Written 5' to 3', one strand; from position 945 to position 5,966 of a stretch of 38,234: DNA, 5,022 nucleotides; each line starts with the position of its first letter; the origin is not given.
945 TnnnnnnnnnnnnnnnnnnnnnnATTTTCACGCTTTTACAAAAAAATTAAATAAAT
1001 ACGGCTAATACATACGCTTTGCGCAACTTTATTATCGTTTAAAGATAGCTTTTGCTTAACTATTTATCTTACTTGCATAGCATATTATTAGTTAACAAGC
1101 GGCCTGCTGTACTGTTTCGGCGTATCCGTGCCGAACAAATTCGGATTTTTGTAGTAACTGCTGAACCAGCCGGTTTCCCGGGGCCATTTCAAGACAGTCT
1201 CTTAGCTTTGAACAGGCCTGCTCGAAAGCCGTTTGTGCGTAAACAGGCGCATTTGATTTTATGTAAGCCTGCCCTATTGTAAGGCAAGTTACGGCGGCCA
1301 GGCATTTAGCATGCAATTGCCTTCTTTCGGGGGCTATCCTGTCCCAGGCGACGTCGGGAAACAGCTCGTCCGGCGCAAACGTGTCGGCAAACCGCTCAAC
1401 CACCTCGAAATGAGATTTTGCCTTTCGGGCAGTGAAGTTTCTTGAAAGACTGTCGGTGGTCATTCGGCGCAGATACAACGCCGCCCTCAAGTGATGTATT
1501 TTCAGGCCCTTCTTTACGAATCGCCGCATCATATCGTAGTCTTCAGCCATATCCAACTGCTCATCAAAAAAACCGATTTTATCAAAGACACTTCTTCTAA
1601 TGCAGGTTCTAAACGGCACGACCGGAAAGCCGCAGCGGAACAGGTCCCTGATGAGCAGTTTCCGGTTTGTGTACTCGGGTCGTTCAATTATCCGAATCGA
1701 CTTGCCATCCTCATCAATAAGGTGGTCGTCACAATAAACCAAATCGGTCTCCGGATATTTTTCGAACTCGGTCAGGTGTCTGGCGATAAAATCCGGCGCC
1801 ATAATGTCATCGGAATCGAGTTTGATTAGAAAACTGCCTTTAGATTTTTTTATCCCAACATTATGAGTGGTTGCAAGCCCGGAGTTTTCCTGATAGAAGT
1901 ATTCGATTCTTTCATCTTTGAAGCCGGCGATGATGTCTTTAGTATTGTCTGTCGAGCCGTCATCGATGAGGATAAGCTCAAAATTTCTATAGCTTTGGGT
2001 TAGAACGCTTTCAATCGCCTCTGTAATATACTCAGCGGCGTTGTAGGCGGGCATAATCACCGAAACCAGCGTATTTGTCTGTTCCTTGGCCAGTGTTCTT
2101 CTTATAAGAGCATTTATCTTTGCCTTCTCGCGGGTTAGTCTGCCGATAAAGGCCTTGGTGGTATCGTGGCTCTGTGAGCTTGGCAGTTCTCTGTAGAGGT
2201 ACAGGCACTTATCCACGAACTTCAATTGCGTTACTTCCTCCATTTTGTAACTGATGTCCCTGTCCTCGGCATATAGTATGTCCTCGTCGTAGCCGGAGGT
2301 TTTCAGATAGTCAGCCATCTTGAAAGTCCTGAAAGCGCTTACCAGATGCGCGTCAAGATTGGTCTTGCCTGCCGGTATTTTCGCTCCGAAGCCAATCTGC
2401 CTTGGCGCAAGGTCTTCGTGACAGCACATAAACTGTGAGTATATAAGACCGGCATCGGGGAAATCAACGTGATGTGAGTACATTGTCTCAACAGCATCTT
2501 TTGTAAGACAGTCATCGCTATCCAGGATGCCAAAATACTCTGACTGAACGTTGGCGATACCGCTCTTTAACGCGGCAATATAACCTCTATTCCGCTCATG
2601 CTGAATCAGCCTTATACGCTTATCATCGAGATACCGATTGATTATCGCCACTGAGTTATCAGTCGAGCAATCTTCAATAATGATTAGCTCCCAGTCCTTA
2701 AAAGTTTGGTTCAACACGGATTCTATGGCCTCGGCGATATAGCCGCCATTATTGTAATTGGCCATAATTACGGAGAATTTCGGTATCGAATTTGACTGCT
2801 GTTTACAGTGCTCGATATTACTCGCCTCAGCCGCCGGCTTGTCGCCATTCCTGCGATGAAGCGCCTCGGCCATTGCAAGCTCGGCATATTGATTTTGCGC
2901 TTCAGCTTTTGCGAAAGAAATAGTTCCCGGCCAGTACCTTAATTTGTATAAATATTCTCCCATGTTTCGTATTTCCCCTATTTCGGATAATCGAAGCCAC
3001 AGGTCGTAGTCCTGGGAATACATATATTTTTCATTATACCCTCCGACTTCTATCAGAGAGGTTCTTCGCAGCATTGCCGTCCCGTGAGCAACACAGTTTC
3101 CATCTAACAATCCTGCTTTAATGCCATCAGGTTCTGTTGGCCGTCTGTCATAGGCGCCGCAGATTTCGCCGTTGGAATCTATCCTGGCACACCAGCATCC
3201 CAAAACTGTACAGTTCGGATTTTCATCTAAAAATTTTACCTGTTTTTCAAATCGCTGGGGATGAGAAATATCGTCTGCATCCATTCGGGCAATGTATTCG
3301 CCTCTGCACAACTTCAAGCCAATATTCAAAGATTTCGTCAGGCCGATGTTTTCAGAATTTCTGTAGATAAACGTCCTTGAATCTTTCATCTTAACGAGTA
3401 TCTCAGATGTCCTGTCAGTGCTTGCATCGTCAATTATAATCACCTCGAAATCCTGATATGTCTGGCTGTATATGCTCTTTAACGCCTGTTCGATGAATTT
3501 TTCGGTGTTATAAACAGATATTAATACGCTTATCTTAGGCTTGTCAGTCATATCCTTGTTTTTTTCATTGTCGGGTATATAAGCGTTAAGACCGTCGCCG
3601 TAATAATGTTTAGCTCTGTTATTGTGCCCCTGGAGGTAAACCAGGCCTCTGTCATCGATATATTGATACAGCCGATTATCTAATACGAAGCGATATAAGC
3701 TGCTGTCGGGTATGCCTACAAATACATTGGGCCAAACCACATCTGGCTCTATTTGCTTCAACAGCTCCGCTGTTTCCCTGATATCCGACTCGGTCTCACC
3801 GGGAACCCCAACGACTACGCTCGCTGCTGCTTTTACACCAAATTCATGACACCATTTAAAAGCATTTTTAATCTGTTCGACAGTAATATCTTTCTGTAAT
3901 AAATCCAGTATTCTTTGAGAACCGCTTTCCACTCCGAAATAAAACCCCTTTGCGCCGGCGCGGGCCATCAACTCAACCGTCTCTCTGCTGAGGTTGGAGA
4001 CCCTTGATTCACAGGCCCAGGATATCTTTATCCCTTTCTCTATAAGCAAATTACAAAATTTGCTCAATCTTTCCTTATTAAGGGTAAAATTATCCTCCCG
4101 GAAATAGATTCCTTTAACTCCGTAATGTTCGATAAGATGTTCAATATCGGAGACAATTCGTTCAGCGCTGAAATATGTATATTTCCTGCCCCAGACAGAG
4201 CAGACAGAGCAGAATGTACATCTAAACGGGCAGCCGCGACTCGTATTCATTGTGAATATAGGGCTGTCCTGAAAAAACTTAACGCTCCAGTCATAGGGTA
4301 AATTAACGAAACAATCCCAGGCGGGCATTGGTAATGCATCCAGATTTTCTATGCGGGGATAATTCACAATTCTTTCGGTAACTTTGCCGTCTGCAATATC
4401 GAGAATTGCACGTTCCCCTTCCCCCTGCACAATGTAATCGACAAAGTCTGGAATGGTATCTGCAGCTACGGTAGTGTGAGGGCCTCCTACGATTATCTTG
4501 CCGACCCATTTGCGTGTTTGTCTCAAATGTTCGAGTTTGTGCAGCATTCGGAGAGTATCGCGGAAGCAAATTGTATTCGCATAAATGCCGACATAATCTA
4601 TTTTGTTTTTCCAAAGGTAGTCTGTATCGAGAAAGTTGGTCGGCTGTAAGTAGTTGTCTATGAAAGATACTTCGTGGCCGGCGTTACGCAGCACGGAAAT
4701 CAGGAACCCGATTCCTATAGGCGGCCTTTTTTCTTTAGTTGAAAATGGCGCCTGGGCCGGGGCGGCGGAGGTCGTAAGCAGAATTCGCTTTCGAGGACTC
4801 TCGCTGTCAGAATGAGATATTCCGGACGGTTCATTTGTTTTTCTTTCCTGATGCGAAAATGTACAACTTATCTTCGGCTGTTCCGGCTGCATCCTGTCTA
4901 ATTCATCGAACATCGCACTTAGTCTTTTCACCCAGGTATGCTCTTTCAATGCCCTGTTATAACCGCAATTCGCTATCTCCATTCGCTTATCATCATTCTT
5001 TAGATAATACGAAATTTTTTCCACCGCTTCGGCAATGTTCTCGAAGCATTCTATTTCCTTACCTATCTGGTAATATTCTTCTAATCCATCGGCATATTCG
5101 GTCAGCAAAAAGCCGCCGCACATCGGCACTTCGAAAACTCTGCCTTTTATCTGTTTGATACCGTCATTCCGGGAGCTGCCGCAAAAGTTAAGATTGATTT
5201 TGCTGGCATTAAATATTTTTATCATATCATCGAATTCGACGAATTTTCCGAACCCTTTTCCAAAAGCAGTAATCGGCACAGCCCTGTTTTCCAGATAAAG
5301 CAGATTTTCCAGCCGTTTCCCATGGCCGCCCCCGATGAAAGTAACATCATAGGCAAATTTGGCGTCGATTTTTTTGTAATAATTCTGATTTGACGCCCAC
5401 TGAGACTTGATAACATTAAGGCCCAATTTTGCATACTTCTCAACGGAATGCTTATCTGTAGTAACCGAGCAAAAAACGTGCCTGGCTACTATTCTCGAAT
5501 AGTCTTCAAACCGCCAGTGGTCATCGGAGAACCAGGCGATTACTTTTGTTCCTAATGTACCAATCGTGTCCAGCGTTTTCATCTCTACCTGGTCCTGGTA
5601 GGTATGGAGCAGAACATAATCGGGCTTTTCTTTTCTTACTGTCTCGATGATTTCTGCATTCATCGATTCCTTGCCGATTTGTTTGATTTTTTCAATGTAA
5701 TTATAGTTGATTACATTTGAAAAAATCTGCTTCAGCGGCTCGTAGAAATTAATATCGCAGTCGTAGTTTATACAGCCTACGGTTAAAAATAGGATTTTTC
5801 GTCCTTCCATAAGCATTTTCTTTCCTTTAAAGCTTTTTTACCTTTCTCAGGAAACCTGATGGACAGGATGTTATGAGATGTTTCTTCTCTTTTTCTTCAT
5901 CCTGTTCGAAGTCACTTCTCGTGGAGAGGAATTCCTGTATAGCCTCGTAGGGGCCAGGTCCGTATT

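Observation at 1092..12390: An 11-kb, sigma-54-fronted operon of glycosyl/methyl-transfer modules wedged between flgL and fliD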

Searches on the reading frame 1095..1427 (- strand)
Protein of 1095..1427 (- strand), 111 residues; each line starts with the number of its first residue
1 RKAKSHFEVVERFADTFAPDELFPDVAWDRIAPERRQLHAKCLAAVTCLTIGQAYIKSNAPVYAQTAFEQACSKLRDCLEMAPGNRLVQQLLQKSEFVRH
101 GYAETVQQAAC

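Call 94: search_protein_families(library=pfam, proteins=[window:1095-1427:-], max_evalue=1)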
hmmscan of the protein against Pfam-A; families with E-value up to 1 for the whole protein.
seq(111 aa): 1 family
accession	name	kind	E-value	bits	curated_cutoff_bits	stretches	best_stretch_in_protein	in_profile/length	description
PF25505.1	ARM_CPL3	-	0.027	14.8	26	1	63-91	15-43/122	CPL3 ARM repeat domain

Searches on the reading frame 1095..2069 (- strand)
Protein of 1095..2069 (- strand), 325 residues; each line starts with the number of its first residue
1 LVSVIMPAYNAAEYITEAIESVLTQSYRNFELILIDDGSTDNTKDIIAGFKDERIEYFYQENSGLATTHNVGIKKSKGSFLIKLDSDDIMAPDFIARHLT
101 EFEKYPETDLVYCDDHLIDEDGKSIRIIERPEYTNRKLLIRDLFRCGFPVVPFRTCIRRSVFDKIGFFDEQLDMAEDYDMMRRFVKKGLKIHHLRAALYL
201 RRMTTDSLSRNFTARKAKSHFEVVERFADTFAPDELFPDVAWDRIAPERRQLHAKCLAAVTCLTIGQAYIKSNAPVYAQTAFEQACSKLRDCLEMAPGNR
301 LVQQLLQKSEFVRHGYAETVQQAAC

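Call 63: search_solved_structures(query=window:1095-2069:-, max_evalue=0.001, show_alignments=0)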
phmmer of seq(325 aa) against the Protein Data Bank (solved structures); distinct sequences matched with E-value up to 0.001: 24.
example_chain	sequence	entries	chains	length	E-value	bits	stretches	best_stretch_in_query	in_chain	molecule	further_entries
2z87_A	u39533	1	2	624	1.1e-31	113.2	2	1-226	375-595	Chondroitin synthase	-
2z86_A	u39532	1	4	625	1.1e-31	113.2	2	1-226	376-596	Chondroitin synthase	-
6p61_A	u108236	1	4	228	2.3e-21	79.3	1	2-207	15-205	Glycosyltransferase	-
5hea_A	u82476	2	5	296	1.8e-20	76.4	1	1-126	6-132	Putative glycosyltransferase (GalT1)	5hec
8viw_A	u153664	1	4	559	1.9e-16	63.1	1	1-230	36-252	Heparosan synthase B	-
8vh7_A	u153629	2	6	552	2e-16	63.1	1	1-230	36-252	Heparosan synthase B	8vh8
1h7l_A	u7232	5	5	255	4.1e-14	55.5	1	2-115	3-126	SPORE COAT POLYSACCHARIDE BIOSYNTHESIS PROTEIN SPSA | PROTEIN (SPORE COAT POLYSACCHARIDE BIOSYNTHESIS PROTEIN SPSA)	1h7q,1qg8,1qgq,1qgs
3l7m_A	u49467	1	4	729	3.4e-13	52.5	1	3-188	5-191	Teichoic acid biosynthesis protein F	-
3l7j_A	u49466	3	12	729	3.4e-13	52.5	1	3-188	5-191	Teichoic acid biosynthesis protein F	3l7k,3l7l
3l7i_A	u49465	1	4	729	3.4e-13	52.4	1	3-188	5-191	Teichoic acid biosynthesis protein F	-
5tze_C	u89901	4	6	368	6.4e-12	48.3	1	3-179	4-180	Glycosyl transferase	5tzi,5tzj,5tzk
6h1j_A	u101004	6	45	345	9.7e-12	47.7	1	2-145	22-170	Probable ss-1,3-N-acetylglucosaminyltransferase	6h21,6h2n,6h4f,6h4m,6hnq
3bcv_A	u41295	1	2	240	1e-11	47.6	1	2-105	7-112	Putative glycosyltransferase protein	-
5tz8_A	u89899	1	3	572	1.6e-11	47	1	3-178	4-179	Glycosyl transferase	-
9omj_A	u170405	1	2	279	2.9e-09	39.6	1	2-96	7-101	Glycosyltransferase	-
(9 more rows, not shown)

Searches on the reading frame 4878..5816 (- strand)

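Call 94: search_protein_families(library=pfam, proteins=[window:4878-5816:-], max_evalue=1)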
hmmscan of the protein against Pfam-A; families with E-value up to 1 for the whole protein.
seq(313 aa): 2 families
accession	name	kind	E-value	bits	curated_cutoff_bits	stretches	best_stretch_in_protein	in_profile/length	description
PF13524.12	Glyco_trans_1_2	-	1.8e-29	103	25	1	181-303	16-143/144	Glycosyl transferase-like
PF21667.2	Nop5_N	-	0.93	10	27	0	247-273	82-108/117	Nop5, N-terminal domain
